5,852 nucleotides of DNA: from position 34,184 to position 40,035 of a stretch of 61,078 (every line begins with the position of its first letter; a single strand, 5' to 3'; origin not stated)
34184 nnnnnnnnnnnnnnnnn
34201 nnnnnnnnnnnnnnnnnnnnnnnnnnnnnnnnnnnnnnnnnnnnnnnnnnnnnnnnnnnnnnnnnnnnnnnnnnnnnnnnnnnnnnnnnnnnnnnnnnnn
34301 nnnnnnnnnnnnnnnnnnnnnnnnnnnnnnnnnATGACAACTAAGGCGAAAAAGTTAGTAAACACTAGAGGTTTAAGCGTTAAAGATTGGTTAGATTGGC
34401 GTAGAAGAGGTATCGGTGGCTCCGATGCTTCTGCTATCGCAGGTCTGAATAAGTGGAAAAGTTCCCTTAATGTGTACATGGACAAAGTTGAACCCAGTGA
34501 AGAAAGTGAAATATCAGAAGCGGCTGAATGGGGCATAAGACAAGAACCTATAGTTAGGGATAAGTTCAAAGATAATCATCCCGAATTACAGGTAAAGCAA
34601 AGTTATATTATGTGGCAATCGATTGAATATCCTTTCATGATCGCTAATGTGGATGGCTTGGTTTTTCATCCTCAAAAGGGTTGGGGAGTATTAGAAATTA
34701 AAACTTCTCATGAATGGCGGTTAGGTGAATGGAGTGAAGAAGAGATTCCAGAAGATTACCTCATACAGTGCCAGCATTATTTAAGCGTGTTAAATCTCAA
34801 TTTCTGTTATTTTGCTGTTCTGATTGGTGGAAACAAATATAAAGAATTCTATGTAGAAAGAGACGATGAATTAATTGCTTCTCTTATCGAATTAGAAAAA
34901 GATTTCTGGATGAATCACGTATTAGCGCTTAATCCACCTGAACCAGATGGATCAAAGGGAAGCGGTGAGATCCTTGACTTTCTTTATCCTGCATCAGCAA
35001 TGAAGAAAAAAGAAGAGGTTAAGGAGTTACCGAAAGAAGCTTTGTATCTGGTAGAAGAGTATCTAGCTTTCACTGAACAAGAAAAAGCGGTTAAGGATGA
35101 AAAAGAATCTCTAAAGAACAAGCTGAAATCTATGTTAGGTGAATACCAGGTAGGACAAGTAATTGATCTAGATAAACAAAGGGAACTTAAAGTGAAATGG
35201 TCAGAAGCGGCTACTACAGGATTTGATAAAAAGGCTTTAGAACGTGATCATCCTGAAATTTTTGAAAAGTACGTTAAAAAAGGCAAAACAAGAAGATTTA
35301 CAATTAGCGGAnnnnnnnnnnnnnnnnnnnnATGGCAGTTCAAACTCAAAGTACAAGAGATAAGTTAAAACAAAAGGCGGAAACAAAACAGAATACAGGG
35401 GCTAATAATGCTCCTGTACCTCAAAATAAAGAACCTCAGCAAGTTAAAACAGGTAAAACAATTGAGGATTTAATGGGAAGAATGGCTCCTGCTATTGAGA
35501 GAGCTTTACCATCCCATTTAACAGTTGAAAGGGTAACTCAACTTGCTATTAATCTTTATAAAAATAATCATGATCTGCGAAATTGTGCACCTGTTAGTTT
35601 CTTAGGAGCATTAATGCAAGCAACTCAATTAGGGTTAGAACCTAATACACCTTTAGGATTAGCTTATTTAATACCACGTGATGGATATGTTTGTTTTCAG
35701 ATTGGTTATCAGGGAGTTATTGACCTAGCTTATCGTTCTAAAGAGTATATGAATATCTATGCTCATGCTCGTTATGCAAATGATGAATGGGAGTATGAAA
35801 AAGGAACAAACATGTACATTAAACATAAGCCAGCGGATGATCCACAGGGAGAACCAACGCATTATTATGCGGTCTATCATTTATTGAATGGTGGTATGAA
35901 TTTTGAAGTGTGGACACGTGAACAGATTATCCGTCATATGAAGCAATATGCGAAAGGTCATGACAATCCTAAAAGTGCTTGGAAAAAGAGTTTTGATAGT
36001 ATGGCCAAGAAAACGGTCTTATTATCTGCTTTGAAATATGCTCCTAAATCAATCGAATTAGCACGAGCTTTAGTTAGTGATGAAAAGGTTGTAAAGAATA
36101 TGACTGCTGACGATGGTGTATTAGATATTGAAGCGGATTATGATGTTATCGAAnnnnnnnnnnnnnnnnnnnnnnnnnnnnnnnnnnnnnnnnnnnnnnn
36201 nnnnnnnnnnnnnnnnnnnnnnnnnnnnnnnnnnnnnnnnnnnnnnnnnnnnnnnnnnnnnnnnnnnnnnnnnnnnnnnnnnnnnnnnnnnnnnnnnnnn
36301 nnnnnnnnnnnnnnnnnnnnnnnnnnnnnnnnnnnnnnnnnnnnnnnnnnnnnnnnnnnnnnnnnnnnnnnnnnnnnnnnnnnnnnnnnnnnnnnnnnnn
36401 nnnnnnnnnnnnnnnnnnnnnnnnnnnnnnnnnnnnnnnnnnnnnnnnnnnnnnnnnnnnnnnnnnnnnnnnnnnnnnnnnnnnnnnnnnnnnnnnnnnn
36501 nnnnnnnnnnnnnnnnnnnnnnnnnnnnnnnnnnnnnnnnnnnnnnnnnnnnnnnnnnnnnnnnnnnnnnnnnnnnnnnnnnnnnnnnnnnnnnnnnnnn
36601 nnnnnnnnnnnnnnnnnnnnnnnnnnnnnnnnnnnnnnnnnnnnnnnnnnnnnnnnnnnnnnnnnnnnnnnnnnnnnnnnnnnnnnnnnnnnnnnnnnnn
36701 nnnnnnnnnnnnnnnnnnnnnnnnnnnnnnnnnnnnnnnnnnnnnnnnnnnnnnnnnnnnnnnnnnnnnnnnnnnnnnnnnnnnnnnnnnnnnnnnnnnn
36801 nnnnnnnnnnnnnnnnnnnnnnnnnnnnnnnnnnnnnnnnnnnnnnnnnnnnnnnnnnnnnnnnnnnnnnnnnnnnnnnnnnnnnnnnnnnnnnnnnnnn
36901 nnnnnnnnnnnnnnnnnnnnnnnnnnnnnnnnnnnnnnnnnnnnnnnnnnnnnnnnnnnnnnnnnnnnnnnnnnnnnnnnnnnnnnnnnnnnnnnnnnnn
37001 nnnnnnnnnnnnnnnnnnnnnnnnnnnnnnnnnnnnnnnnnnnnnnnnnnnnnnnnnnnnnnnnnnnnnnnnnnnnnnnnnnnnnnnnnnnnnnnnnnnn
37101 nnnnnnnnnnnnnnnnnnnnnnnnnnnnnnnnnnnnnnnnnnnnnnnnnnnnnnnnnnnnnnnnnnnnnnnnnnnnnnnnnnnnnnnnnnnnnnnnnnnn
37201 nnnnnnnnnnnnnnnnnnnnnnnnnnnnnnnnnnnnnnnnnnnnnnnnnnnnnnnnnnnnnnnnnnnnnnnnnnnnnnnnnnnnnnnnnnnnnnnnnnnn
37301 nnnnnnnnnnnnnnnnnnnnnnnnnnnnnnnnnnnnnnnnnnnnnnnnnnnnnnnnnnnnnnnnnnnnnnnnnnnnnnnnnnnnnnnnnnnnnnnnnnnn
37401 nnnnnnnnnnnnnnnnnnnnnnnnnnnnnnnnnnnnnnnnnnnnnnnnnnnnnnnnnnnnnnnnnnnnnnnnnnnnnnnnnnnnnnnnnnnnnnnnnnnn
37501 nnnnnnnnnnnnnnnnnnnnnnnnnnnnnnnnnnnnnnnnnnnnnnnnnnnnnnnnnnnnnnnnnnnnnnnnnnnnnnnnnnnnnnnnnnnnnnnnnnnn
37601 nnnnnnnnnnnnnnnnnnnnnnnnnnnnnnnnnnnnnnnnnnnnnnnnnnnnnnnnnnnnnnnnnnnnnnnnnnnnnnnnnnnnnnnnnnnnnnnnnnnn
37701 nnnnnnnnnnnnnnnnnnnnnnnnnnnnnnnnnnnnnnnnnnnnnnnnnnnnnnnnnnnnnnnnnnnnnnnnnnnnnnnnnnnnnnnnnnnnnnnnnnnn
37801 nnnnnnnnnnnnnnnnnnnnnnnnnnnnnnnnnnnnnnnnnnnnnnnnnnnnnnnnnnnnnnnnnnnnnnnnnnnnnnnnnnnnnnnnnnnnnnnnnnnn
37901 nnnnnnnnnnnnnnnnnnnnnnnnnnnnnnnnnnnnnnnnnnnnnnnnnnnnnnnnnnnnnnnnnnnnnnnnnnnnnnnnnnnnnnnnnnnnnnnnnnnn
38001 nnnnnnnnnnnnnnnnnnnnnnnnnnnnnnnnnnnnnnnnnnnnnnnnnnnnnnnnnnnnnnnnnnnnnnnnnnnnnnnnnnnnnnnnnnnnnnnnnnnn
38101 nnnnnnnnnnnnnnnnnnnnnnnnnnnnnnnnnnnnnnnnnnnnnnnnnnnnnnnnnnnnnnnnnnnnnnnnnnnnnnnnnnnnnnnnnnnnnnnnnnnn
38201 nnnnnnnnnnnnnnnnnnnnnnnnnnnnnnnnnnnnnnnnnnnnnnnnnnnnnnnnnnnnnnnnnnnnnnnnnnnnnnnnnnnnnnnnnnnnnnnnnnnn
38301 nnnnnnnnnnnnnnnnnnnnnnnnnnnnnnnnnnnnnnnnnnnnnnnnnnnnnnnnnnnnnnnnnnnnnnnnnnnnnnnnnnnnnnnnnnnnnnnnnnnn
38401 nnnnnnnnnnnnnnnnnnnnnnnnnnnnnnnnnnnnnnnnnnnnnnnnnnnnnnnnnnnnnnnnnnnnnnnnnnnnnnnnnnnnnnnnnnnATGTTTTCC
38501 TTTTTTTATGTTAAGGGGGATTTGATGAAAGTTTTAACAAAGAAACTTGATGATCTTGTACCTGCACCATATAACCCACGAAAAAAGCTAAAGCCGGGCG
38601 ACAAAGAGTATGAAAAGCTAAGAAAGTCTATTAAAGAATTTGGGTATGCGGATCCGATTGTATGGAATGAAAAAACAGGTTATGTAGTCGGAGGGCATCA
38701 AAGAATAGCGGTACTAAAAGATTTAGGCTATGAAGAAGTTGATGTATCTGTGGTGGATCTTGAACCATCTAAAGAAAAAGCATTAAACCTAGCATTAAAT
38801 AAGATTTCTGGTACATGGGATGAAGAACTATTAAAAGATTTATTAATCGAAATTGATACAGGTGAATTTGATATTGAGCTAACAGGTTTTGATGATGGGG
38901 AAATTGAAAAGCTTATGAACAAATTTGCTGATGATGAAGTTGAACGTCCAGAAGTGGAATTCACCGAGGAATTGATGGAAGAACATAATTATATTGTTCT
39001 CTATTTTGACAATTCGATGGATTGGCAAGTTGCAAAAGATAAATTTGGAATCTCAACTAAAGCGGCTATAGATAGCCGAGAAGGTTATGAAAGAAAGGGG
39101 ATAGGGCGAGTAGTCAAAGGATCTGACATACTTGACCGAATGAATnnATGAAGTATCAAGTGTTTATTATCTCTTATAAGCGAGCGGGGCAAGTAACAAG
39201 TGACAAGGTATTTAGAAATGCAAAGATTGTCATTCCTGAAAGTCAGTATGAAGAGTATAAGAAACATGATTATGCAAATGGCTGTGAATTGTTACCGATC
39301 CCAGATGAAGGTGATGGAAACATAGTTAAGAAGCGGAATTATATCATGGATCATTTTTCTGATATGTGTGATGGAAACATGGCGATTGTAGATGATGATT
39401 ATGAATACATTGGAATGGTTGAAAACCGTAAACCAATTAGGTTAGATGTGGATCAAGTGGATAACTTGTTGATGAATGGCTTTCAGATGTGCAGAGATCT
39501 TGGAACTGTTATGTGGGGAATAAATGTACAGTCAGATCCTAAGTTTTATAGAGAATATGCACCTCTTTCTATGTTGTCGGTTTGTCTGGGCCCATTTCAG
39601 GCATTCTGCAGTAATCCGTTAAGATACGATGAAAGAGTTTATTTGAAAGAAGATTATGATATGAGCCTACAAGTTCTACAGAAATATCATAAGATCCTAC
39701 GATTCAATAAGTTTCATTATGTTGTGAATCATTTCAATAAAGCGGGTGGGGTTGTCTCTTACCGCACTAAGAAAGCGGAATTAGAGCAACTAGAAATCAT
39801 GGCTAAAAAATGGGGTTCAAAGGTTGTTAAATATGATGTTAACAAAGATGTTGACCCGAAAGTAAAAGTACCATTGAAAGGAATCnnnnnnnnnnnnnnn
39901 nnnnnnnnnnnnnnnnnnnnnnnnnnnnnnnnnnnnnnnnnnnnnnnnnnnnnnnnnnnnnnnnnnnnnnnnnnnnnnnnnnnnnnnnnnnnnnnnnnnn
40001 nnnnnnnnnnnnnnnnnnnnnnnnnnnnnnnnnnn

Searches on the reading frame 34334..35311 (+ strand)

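Call 28: search_protein_families(library=pfam, proteins=[window:34334-35311:+])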
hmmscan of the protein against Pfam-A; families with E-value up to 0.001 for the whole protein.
window:34334-35311:+ (326 aa): 1 family
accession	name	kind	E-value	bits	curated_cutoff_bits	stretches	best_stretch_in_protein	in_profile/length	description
PF09588.16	YqaJ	-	5.8e-33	114.7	22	1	18-152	1-146/150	YqaJ-like viral recombinase domain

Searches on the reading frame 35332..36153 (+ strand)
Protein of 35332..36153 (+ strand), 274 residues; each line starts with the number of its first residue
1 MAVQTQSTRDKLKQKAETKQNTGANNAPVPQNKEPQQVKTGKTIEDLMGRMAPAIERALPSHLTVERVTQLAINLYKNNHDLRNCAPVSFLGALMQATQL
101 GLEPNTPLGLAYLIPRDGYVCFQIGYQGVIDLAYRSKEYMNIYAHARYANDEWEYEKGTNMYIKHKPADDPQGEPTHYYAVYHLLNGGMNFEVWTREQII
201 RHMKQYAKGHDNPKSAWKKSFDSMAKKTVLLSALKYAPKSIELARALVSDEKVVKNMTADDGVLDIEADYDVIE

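Call 55: search_protein_families(library=pfam, proteins=[window:35332-36153:+], max_evalue=0.01)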
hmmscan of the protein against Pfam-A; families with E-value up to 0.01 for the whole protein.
window:35332-36153:+ (274 aa): 1 family
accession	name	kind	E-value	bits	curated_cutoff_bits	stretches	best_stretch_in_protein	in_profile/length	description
PF03837.19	RecT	-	5.1e-46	157.2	24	1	67-252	2-187/198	RecT family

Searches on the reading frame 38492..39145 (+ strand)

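Call 55: search_protein_families(library=pfam, proteins=[window:38492-39145:+], max_evalue=0.01)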
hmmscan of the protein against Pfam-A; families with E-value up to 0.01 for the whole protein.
window:38492-39145:+ (218 aa): 1 family
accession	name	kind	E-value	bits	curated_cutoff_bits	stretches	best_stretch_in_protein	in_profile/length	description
PF02195.25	ParB_N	-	3.2e-05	24.3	26.3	1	17-94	6-84/95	ParB N-terminal domain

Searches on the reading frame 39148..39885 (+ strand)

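Call 55: search_protein_families(library=pfam, proteins=[window:39148-39885:+], max_evalue=0.01)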
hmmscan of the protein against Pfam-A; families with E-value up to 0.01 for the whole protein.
window:39148-39885:+ (246 aa): 1 family
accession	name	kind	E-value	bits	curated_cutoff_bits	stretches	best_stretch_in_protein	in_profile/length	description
PF20691.3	TAGT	-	9.1e-12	45.8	27.5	1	3-201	1-205/205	TET-Associated Glycosyltransferase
